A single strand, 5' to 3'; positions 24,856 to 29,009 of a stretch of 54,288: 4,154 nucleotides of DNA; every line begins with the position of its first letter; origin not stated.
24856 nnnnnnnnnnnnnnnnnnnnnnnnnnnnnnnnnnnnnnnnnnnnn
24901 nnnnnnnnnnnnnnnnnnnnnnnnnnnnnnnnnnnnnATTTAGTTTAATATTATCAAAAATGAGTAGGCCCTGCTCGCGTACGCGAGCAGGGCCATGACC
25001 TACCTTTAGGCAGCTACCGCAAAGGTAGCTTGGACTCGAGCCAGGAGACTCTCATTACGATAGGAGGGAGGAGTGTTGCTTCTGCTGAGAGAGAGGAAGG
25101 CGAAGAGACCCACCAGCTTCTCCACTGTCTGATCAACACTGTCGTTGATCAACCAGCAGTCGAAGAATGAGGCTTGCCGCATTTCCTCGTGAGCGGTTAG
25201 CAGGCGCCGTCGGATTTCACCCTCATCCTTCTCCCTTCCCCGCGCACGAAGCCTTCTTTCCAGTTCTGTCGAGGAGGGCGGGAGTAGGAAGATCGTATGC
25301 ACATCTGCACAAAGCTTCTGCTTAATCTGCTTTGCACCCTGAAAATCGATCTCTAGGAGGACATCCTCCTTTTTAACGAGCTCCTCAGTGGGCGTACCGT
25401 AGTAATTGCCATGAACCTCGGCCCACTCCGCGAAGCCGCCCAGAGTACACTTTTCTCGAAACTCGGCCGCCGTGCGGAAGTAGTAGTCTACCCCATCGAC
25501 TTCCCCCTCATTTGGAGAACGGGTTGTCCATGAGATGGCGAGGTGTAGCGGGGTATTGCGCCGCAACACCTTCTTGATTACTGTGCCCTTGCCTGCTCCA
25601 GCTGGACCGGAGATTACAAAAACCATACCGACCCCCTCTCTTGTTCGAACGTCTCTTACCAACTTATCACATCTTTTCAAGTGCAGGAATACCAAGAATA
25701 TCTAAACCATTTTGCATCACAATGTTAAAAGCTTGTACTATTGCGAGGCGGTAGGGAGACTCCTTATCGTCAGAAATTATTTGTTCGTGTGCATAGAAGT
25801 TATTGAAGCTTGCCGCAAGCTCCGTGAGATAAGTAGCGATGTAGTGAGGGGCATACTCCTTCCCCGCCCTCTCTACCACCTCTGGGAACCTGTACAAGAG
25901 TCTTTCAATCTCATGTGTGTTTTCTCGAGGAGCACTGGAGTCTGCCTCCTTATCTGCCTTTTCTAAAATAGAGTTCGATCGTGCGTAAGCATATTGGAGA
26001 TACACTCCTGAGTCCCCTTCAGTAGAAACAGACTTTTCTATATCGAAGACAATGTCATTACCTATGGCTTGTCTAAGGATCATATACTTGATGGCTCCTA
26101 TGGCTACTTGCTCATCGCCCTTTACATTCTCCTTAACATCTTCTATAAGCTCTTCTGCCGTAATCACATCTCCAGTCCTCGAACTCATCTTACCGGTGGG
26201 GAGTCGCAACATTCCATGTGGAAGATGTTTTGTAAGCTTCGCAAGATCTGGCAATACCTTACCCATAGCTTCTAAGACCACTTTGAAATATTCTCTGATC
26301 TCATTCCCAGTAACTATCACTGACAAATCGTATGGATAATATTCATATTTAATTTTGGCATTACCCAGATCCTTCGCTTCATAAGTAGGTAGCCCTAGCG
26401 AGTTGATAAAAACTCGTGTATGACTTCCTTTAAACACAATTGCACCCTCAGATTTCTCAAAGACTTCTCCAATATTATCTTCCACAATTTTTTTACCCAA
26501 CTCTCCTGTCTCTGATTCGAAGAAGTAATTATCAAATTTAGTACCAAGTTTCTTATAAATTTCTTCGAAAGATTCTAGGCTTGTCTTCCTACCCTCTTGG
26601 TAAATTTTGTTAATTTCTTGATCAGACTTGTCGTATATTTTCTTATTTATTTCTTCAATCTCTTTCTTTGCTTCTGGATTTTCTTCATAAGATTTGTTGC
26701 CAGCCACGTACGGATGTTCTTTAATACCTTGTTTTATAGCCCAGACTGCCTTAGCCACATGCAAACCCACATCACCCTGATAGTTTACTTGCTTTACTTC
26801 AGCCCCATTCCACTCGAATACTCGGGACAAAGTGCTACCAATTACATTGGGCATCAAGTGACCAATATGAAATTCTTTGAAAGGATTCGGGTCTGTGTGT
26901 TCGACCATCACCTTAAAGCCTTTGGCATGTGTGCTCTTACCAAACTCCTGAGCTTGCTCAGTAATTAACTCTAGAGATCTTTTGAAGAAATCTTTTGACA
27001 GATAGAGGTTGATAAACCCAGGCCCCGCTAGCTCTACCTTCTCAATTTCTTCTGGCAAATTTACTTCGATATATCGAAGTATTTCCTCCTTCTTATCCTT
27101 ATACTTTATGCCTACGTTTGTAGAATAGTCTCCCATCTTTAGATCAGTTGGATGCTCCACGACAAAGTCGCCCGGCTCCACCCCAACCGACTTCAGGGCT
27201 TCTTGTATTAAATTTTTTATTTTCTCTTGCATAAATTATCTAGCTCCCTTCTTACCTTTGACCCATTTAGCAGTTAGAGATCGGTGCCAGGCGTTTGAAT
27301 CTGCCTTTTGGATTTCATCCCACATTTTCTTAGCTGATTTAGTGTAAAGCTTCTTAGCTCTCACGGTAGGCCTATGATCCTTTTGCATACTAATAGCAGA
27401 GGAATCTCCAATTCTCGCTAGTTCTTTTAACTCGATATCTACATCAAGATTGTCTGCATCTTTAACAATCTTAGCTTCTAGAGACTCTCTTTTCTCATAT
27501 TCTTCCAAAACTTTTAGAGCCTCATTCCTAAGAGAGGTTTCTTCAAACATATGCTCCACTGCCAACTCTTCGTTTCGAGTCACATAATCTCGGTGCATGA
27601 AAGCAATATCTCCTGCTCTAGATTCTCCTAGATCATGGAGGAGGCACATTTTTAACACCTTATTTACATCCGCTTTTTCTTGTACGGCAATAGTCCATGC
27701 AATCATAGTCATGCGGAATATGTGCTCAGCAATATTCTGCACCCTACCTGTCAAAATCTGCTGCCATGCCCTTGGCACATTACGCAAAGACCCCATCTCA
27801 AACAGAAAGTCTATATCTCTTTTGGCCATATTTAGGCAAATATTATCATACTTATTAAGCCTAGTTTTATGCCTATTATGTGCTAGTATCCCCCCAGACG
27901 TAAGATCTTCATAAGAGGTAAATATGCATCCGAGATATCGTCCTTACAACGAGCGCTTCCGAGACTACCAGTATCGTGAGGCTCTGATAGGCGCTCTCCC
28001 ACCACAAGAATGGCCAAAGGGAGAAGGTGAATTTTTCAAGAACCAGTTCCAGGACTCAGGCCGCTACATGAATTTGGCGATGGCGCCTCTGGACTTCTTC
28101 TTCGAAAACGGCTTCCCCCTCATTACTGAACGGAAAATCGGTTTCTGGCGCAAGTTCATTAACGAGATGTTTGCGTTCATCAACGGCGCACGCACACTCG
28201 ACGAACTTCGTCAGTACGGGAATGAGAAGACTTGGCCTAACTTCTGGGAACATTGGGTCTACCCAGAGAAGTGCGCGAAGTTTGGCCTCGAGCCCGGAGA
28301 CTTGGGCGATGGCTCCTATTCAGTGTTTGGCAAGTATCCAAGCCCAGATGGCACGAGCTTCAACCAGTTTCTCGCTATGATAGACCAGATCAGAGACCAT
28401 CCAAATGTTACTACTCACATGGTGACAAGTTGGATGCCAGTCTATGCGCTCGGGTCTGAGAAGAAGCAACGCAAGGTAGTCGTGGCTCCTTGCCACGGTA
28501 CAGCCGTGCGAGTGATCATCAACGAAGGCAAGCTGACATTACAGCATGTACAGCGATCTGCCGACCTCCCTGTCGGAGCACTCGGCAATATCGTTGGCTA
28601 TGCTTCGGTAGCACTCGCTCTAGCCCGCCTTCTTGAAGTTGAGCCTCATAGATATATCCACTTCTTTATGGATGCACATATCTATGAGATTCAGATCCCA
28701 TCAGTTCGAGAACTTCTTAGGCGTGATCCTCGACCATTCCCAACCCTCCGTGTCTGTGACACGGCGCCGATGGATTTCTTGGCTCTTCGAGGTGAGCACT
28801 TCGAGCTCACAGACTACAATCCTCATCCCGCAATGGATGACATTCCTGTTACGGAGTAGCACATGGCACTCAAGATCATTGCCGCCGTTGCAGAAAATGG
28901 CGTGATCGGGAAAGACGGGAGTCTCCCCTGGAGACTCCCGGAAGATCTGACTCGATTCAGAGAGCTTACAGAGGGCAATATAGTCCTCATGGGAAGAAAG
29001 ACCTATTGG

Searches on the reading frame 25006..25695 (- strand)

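Call 33: search_protein_families(library=pfam, proteins=[window:25006-25695:-], max_evalue=0.001)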
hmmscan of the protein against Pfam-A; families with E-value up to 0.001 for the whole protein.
window:25006-25695:- (229 aa): 1 family
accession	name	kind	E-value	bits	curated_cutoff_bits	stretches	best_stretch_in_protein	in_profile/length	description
PF00625.27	Guanylate_kin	-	3.1e-33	115.4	25.2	1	26-195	5-176/182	Guanylate kinase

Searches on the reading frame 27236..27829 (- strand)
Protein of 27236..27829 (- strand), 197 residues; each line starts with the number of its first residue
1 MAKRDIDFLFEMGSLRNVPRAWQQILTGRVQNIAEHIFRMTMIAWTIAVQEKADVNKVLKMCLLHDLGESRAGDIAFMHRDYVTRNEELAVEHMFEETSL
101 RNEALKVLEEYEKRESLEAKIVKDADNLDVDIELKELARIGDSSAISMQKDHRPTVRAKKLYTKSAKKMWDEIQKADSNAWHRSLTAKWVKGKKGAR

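Call 33: search_protein_families(library=pfam, proteins=[window:27236-27829:-], max_evalue=0.001)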
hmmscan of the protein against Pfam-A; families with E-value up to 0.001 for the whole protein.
window:27236-27829:- (197 aa): 3 families
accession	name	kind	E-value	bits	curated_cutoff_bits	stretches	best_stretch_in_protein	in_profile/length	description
PF13023.12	HD_3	-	1.9e-27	96.6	22.5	1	13-137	2-134/165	HD domain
PF01966.28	HD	-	1e-11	45.6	22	1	34-130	2-115/116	HD domain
PF12917.13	YfbR-like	-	2.7e-08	34.2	25.9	1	8-148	2-155/182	5'-deoxynucleotidase YfbR-like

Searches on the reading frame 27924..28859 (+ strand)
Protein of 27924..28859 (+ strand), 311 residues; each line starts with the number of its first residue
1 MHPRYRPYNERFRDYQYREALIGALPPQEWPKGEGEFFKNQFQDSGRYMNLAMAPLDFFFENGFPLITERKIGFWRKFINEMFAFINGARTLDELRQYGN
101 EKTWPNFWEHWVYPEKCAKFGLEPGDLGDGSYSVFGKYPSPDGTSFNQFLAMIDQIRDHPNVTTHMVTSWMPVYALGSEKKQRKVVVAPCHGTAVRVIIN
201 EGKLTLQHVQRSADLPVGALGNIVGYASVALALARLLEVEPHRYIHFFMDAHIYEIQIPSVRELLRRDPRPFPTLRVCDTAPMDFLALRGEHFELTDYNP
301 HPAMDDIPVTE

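Call 33: search_protein_families(library=pfam, proteins=[window:27924-28859:+], max_evalue=0.001)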
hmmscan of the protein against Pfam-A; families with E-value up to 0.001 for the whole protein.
window:27924-28859:+ (311 aa): 1 family
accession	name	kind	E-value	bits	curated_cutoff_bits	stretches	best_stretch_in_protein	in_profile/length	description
PF00303.24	Thymidylat_synt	-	8.7e-42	143.5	24.3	1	53-304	30-260/266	Thymidylate synthase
